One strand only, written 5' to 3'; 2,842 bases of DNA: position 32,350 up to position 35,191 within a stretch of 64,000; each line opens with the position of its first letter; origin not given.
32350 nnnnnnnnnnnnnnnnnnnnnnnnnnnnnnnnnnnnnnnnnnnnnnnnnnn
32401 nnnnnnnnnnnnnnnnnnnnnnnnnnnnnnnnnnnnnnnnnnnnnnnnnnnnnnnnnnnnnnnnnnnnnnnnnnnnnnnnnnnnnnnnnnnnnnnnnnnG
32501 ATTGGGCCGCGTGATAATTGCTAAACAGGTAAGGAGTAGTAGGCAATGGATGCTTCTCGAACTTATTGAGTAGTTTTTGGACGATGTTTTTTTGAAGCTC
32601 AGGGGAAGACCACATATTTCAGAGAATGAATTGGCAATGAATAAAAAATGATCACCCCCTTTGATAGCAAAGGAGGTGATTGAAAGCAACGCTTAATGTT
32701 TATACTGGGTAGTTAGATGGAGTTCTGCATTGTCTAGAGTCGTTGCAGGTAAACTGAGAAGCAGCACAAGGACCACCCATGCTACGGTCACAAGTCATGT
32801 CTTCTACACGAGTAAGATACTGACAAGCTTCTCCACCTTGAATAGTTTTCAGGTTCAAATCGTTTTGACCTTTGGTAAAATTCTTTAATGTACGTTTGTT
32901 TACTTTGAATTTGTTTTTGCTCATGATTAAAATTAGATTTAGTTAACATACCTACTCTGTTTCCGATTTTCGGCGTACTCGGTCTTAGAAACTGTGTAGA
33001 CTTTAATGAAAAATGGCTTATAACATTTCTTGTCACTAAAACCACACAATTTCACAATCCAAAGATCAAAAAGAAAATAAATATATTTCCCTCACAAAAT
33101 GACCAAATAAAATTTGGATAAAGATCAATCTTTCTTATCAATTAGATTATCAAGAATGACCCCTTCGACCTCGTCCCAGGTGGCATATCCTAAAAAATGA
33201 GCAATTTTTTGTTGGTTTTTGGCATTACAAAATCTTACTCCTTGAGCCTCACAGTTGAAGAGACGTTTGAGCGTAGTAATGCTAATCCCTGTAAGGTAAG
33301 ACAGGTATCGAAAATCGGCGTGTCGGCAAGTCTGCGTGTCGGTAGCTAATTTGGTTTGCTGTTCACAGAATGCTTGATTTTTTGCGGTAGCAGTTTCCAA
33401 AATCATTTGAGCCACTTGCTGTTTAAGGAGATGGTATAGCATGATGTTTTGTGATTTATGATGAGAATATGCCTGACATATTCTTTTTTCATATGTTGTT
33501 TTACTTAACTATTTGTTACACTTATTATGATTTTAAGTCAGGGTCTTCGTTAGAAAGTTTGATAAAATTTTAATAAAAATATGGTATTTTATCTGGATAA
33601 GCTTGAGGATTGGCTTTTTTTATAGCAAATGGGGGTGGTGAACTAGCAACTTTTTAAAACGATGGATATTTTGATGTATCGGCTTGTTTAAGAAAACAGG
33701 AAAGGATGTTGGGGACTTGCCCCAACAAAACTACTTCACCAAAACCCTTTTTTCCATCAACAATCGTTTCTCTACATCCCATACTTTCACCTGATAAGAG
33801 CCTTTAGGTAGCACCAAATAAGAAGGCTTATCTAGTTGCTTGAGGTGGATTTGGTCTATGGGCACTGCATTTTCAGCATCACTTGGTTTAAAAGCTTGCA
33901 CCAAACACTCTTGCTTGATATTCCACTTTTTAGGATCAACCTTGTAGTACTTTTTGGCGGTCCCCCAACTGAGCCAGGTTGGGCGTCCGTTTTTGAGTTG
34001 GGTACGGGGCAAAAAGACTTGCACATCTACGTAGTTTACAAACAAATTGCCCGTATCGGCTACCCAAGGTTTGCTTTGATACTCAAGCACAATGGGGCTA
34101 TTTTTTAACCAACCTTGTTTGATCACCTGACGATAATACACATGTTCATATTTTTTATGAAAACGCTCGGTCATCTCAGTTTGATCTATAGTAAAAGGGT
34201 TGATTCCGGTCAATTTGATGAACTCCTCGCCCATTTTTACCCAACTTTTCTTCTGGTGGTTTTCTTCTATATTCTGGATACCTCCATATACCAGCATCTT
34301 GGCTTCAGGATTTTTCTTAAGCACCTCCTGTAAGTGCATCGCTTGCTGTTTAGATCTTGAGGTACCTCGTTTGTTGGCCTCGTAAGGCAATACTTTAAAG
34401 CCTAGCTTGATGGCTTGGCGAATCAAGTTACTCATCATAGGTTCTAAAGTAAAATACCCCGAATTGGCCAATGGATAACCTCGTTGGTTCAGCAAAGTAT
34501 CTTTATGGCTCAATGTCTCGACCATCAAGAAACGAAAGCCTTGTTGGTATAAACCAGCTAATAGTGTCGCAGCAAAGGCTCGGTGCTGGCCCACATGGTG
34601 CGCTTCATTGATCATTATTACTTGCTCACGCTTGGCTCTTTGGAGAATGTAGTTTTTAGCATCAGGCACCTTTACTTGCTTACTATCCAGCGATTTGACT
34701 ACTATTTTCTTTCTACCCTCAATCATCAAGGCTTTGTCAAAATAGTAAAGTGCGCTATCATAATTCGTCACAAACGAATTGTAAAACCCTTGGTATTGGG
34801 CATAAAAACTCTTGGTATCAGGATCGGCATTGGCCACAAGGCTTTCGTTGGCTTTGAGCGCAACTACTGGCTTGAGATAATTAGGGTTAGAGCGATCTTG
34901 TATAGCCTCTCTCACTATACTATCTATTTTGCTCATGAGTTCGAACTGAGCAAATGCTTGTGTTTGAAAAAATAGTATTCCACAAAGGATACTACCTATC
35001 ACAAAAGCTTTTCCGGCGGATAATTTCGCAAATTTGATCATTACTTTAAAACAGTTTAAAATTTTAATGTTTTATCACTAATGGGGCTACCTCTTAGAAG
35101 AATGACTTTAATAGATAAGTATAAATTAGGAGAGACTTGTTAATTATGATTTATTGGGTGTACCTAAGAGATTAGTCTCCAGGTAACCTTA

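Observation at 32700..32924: Precursor peptide with an unusually polar, charged core and two candidate double-glycine cleavage sites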

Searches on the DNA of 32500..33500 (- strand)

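Call 66: search_rna_families(source=window, start=32500, end=33500, threshold=evalue, max_evalue=1)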
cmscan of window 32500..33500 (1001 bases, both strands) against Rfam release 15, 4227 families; matches with E-value up to 1: 1.
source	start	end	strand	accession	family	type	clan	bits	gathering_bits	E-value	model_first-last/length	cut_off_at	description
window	32949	32983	-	RF02914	DUF805b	Cis-reg;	CL00115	41.4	35.6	3.7e-10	1-35/35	no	DUF805b RNA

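Call 75: search_rna_families(sources=[L011, L016, L017], threshold=evalue, max_evalue=1, show_alignments=3)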
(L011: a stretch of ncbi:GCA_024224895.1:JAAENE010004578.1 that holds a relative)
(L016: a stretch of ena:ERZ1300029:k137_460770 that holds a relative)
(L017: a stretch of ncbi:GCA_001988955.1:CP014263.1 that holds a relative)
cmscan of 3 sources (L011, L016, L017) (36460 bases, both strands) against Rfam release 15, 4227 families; matches with E-value up to 1: 5.
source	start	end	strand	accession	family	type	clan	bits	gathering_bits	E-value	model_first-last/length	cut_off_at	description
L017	7425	7524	+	RF03406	mir-3099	Gene; miRNA;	-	42.5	95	1.5e-05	1-84/84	no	mir-3099 microRNA precursor family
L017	7425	7524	-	RF03406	mir-3099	Gene; miRNA;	-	36.6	95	0.0006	1-84/84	no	mir-3099 microRNA precursor family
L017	7432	7517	+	RF03379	mir-4667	Gene; miRNA;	-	34.8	68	0.011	1-93/93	no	mir-4667 microRNA precursor family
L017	7439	7524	-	RF02814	Sso133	Gene; sRNA;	-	27.5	44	0.21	1-73/73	no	Sulfolobus sRNA133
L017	7420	7546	-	RF02876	AS-pc02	Gene; antisense;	-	20.2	40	0.57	1-185/185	no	Antisense to pHK01_099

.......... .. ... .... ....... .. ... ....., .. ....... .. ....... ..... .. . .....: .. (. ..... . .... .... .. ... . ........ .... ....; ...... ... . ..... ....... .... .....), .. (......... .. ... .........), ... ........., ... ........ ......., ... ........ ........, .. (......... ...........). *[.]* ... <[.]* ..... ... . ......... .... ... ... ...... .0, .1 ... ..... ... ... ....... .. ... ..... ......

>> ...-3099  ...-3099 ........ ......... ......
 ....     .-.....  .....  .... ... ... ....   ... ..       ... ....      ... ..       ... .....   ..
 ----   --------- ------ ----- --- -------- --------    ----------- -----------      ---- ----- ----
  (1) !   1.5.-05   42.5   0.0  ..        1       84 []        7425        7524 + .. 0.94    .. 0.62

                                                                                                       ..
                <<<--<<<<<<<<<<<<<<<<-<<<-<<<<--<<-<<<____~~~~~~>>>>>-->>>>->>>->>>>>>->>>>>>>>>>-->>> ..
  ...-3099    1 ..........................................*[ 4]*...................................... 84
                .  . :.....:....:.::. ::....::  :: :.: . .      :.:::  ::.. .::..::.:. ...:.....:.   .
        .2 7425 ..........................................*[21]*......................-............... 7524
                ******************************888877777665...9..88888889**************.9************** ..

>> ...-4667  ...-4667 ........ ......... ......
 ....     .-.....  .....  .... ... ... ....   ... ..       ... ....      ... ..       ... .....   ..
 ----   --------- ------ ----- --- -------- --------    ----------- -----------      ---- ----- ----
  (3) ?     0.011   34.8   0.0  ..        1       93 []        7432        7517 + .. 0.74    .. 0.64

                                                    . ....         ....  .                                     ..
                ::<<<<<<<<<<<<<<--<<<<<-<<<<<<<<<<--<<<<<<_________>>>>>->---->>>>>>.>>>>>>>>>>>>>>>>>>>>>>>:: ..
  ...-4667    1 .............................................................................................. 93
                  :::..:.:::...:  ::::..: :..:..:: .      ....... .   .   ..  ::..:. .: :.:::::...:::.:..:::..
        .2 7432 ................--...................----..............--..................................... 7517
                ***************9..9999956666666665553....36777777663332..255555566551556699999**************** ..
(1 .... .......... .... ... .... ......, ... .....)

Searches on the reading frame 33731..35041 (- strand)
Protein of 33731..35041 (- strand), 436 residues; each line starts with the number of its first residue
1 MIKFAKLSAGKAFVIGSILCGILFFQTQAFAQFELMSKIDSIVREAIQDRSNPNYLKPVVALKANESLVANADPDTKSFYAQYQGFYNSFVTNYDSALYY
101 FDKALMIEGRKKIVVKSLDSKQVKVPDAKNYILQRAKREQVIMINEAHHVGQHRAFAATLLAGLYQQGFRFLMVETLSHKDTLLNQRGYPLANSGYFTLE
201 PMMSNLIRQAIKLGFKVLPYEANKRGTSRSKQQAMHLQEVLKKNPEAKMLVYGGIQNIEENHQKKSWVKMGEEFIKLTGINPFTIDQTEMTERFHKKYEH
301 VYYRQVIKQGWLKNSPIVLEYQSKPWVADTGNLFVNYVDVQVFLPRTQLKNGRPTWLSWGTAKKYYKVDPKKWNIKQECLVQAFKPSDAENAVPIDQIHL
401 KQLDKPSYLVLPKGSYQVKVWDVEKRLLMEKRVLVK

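Call 4: search_protein_families(library=pfam, proteins=[window:33731-35041:-], max_evalue=0.01)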
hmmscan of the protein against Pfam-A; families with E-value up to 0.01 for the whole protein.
window:33731-35041:- (436 aa): 0 families

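Call 5: search_protein_families(library=ncbifam, proteins=[window:33731-35041:-], max_evalue=0.01)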
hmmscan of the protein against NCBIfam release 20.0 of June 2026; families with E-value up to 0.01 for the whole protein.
window:33731-35041:- (436 aa): 0 families

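Call 33: search_protein_families(library=pfam, proteins=[window:33731-35041:-], max_evalue=5)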
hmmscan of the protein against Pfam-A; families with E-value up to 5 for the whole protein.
window:33731-35041:- (436 aa): 0 families

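Call 84: search_solved_structures(query=window:33731-35041:-, max_evalue=10, show_alignments=1)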
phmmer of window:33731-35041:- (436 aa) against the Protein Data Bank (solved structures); distinct sequences matched with E-value up to 10: 3.
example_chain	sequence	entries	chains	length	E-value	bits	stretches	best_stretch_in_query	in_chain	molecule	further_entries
7qof_A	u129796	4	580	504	0.17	14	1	311-364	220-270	Major capsid protein gp32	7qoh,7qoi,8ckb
6h56_A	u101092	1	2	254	0.27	13.3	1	134-178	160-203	Effector domain of Pseudomonas aeruginosa VgrG2b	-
4my5_A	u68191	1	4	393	0.45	12.6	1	195-246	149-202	Putative amino acid aminotransferase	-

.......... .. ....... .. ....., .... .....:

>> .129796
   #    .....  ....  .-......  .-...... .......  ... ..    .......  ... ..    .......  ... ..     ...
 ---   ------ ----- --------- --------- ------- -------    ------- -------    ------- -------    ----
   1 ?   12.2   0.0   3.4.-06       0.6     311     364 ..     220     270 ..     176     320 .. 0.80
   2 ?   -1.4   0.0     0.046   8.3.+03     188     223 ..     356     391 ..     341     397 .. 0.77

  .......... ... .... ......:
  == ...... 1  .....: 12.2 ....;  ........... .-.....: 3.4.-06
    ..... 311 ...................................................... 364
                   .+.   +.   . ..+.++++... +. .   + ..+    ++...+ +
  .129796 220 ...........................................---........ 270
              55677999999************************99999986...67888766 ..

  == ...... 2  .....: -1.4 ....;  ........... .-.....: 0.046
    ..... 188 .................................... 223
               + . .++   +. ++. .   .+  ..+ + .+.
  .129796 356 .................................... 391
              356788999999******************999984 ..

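Call 91: predict_structure(protein=window:33731-35041:-)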
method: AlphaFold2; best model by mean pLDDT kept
length: 436 residues; sequences in the alignment: 1
mean_pLDDT: 33.9   pTM: 0.21
mean pLDDT of the five models: 33.9, 33.2, 30.4, 30.2, 27.4
residues with pLDDT >= 90: 0; 70-90: 0; 50-70: 22; < 50: 414
segments of 3 or more residues with pLDDT < 50: 1-382, 388-412, 432-436
pLDDT, mean of each block of 10 residues (from residue 1): 33 37 33 33 34 32 37 41 40 38 35 29 29 27 26 34 36 29 28 27 32 30 35 36 32 28 32 33 33 31 25 28 29 29 30 29 30 36 51 40 39 53 53 45
secondary structure, 60 per line:
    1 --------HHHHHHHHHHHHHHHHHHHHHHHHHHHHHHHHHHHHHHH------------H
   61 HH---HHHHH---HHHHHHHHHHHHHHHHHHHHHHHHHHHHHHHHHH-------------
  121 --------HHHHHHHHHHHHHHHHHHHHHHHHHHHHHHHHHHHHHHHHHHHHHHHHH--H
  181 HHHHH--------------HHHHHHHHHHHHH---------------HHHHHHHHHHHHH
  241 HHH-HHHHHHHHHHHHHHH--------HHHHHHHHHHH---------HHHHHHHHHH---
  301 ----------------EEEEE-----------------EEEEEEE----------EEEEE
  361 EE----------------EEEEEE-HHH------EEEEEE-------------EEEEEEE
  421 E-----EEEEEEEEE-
elements in order: H9-47 H66-70 H74-107 H129-177 H180-185 H200-212 H228-243 H245-259 H268-278 H288-297 E317-321 E339-345 E356-362 E379-384 E395-400 E414-421 E427-435
